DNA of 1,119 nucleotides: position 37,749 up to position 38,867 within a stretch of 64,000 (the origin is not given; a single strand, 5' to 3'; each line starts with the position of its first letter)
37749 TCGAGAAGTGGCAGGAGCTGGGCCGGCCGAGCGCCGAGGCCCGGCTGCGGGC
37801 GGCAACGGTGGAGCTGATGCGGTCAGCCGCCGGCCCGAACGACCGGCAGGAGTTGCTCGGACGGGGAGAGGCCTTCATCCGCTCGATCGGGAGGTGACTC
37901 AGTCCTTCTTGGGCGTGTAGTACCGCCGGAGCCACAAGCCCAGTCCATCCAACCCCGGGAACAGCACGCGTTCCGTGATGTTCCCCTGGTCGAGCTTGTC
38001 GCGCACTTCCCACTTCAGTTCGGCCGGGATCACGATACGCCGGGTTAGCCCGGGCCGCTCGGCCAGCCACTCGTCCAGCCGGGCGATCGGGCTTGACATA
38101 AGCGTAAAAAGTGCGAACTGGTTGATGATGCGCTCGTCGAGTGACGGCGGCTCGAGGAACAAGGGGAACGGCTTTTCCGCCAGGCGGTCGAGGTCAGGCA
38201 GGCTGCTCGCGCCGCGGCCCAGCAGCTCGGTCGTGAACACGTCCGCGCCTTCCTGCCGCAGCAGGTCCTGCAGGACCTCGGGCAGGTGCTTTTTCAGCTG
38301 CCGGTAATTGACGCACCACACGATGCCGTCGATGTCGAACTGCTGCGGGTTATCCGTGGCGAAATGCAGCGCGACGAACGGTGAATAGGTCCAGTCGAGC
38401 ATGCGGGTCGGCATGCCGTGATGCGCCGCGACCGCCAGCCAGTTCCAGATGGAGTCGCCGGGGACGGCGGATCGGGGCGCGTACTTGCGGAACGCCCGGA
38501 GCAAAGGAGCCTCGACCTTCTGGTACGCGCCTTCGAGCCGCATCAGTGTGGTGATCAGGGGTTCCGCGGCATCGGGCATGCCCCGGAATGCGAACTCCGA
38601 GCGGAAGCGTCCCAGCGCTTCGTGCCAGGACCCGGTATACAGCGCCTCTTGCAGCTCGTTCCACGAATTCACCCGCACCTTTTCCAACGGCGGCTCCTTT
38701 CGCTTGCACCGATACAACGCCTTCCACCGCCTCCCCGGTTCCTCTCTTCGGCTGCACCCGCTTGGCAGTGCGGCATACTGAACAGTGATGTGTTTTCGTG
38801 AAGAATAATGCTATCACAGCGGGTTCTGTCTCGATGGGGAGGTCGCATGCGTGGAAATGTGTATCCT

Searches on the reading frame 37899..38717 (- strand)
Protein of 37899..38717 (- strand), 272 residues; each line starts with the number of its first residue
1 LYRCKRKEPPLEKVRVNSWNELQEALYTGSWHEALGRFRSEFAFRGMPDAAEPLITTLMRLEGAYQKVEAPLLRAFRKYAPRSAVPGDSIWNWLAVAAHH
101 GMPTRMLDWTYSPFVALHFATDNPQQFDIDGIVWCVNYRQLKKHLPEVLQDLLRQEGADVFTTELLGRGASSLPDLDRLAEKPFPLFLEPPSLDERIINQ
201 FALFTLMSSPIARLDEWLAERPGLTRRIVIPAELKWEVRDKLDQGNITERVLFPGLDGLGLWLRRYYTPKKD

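Call 65: search_protein_families(library=pfam, proteins=[window:37899-38717:-], max_evalue=0.00001)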
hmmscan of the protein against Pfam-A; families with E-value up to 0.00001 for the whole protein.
window:37899-38717:- (272 aa): 1 family
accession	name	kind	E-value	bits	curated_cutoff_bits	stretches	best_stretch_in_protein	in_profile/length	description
PF08867.16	FRG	-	3e-25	89.4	25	1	41-128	2-93/94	FRG domain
